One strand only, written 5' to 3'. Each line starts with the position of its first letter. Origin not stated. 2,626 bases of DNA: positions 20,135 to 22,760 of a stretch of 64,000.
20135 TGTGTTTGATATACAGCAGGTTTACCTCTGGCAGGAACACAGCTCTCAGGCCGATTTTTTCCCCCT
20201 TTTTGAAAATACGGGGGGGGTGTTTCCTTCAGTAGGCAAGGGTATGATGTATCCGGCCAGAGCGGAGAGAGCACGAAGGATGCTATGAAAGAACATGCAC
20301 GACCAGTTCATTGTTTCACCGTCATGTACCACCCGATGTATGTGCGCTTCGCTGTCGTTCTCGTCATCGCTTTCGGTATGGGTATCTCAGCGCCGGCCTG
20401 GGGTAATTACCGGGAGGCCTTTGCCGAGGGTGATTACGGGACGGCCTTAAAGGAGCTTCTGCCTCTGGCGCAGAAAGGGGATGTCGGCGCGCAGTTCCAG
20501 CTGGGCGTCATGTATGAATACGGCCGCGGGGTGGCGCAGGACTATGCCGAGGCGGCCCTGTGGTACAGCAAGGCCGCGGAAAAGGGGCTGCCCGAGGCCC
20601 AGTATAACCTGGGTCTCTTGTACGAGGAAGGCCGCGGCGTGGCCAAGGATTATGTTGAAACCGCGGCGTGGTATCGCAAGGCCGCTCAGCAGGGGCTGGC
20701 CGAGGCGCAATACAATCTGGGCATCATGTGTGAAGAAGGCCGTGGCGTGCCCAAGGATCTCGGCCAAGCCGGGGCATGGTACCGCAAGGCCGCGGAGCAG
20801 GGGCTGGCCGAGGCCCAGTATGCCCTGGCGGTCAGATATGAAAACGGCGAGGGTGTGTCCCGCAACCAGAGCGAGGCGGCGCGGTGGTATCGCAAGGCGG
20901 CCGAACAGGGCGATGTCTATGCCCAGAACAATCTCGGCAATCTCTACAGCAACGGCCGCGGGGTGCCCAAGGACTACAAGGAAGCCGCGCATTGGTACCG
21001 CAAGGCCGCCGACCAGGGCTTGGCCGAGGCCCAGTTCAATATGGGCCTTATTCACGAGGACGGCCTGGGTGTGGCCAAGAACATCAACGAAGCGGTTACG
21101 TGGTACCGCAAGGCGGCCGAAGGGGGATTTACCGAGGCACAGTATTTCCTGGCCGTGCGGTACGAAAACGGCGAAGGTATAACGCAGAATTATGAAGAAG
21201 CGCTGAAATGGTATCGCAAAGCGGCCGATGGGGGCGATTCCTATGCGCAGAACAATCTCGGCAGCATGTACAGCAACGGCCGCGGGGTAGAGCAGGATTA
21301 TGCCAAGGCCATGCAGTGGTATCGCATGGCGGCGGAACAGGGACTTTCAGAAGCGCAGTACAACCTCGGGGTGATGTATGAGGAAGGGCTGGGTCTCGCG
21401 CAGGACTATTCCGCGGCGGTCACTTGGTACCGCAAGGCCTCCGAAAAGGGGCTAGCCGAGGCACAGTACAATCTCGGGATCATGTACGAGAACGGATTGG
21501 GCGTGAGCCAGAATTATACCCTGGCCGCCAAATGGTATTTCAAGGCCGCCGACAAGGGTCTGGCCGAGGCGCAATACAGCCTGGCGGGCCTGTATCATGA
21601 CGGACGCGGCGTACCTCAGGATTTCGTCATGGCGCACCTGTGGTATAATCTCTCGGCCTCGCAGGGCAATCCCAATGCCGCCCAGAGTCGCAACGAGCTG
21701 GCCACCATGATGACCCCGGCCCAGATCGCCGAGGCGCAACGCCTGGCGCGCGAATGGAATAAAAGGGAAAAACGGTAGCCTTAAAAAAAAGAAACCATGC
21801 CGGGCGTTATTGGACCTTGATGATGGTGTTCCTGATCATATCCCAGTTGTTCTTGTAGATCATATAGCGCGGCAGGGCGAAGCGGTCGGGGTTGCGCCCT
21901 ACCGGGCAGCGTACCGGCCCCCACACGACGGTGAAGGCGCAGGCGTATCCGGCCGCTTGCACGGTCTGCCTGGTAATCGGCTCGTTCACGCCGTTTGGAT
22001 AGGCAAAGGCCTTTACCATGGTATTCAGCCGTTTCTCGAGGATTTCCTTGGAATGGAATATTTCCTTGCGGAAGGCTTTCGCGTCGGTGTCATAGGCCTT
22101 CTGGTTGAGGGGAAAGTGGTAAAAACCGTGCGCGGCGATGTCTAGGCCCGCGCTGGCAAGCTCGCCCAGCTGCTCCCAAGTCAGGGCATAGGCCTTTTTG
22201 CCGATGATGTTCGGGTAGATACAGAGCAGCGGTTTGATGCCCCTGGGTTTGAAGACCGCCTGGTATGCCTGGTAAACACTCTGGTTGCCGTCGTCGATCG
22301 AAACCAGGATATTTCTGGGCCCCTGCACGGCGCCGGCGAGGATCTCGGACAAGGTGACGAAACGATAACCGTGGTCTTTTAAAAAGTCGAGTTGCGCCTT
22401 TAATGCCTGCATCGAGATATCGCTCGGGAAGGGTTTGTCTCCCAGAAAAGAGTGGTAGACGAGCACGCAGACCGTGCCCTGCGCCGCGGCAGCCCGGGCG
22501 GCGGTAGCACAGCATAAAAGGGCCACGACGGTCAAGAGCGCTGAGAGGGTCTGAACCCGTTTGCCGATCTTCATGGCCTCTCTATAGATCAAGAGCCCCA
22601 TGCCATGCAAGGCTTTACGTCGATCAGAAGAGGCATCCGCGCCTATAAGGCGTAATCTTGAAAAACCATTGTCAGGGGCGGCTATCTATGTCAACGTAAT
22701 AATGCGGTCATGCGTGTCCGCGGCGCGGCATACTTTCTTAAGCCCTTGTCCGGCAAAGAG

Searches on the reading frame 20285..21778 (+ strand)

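Call 3: search_protein_families(library=pfam, proteins=[window:20285-21778:+], max_evalue=1)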
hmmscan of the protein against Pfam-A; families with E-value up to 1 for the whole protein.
window:20285-21778:+ (497 aa): 7 families
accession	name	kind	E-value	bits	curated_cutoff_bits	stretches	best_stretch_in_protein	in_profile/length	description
PF08238.18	Sel1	-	6.4e-129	416.3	30.7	11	284-318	2-36/36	Sel1 repeat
PF23310.1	TPR_27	-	2.6e-08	33.9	27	0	237-300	18-78/110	Plant tetratrico peptide repeats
PF10648.15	Gmad2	-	0.0036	18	25.7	0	176-204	27-55/86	Immunoglobulin-like domain of bacterial spore germination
PF11775.14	CobT_C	-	0.099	12.7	21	0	235-281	86-132/220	Cobalamin biosynthesis protein CobT VWA domain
PF22752.1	DUF488-N3i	-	0.14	13.1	27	0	117-136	27-46/131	Inactive DUF488-N3 subclade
PF07030.17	Phage_Mu_Gp36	-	0.35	11.5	24.7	0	285-317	71-102/124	Bacteriophage Mu, Gp36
PF13432.12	TPR_16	-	0.67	10.9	32.7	0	44-99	6-59/65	Tetratricopeptide repeat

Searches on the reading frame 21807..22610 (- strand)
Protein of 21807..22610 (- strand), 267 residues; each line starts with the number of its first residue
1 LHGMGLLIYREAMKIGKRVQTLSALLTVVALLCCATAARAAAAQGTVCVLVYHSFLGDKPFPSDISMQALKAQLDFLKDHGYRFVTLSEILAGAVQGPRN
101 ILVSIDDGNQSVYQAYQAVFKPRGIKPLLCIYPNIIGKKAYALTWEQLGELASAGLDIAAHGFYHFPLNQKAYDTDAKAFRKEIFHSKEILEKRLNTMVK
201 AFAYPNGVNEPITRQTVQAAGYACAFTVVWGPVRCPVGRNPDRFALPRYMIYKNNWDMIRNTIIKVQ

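Call 3: search_protein_families(library=pfam, proteins=[window:21807-22610:-], max_evalue=1)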
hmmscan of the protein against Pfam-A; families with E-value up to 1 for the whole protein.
window:21807-22610:- (267 aa): 2 families
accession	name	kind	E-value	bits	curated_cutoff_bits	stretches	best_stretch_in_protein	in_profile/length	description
PF01522.26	Polysacc_deac_1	-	3e-12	47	23.1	1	98-224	6-123/124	Polysaccharide deacetylase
PF10096.14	DUF2334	-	4e-07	30.3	26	1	101-202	2-121/203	Uncharacterized protein conserved in bacteria (DUF2334)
